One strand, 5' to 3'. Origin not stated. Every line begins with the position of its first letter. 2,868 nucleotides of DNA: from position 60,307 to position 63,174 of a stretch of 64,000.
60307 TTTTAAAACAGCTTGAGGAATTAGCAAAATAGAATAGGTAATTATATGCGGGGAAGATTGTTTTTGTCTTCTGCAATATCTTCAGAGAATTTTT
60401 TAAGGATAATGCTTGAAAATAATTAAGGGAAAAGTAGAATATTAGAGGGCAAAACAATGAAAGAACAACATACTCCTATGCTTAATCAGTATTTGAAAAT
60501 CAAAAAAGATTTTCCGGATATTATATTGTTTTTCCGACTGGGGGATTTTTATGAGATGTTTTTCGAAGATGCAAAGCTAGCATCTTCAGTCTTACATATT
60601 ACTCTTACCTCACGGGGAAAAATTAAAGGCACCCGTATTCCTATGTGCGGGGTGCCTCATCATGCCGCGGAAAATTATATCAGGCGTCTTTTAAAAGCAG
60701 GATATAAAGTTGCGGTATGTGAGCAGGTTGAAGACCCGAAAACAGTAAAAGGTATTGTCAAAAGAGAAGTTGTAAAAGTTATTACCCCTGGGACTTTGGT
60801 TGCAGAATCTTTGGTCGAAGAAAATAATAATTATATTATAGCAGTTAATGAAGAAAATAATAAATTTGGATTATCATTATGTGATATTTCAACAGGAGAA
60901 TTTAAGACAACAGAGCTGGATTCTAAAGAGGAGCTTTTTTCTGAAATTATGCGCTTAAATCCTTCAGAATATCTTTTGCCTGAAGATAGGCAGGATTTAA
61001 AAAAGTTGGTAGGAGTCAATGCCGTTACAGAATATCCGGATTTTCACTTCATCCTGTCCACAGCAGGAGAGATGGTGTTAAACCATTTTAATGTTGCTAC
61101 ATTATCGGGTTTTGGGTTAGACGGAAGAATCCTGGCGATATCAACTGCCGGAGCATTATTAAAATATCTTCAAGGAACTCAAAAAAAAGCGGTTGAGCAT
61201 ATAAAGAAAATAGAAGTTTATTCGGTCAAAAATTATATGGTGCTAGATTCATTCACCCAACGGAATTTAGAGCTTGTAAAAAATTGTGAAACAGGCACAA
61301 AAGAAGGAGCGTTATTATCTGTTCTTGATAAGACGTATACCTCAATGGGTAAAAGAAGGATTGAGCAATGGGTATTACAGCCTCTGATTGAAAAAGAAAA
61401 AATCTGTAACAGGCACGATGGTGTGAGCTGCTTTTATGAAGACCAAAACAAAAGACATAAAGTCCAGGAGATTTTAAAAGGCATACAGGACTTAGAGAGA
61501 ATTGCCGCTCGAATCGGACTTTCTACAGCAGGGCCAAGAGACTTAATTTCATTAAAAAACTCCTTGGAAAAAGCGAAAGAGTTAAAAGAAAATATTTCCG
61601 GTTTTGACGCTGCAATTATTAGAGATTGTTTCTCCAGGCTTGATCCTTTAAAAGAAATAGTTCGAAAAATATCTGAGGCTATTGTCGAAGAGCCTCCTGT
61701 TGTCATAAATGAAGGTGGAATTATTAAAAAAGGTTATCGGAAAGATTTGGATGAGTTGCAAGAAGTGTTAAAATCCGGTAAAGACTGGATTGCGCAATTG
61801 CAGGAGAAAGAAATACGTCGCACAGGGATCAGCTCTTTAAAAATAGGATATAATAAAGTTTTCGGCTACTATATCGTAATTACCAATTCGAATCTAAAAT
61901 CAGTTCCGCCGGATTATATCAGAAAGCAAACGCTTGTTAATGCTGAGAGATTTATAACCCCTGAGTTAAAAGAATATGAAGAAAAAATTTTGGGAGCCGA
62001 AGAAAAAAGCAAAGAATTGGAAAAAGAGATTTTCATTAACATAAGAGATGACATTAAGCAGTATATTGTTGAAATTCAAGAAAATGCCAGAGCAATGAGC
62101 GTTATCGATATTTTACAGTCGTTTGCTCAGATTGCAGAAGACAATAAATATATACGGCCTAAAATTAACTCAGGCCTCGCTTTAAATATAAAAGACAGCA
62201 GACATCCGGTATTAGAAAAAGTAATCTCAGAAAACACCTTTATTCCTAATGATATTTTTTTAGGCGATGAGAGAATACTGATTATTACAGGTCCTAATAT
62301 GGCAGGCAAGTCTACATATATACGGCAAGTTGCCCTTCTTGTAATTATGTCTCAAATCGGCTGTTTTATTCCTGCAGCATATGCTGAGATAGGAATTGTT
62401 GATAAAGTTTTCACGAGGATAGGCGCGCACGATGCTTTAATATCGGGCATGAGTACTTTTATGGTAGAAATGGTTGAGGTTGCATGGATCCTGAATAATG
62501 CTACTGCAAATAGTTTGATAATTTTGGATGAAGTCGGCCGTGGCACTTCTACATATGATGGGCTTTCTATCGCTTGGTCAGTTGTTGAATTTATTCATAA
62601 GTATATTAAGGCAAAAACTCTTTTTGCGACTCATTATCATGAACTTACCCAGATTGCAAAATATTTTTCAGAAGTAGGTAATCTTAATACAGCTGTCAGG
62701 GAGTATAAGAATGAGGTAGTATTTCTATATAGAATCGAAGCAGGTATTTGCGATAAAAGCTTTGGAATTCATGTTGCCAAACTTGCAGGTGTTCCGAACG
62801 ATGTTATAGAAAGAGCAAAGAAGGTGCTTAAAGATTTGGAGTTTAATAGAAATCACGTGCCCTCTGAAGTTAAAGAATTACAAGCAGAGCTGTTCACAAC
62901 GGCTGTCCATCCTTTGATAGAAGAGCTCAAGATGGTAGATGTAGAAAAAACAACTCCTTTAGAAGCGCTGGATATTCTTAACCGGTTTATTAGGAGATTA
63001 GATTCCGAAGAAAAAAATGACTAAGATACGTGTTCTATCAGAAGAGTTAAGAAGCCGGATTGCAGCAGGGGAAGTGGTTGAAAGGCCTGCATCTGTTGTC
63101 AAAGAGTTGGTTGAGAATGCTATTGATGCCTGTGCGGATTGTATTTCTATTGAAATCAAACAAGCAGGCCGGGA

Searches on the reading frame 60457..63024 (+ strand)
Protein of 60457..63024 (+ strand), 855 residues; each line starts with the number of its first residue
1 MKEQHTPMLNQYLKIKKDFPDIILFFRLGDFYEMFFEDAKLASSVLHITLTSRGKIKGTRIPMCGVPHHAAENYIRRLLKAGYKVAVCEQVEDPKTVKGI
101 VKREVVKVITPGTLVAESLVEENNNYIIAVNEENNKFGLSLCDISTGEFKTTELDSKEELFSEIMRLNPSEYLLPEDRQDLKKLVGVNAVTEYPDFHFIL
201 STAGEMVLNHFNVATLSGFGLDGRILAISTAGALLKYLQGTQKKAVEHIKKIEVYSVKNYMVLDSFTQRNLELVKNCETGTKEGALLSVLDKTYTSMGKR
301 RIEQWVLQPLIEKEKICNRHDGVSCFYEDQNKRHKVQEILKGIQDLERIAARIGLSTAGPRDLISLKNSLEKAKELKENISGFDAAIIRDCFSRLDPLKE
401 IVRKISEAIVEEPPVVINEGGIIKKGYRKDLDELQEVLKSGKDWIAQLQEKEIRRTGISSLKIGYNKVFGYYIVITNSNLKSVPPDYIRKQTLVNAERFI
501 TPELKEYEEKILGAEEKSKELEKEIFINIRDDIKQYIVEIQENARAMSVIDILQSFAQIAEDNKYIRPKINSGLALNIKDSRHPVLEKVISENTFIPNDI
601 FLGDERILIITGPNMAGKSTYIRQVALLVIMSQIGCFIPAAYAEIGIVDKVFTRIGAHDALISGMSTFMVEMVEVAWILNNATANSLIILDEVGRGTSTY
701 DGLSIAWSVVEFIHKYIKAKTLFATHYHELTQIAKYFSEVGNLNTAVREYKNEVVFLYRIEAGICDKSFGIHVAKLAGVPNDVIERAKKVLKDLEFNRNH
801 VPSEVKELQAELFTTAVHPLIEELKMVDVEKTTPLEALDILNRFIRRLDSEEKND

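Call 25: search_protein_families(library=pfam, proteins=[window:60457-63024:+], max_evalue=0.001)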
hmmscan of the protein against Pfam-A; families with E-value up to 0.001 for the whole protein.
window:60457-63024:+ (855 aa): 5 families
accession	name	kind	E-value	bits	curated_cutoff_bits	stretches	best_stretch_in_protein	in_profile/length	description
PF00488.27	MutS_V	-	4.4e-87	291.4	30.2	1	608-795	1-188/188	MutS domain V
PF05192.23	MutS_III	-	2.1e-49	168.9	34.1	1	267-557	2-194/194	MutS domain III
PF01624.25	MutS_I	-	2.4e-46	157.1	20.6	1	6-117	1-112/113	MutS domain I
PF05190.23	MutS_IV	-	5.1e-31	107.2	22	1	426-517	1-92/92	MutS family domain IV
PF05188.22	MutS_II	-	3.7e-27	95.8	25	1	125-250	1-133/133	MutS domain II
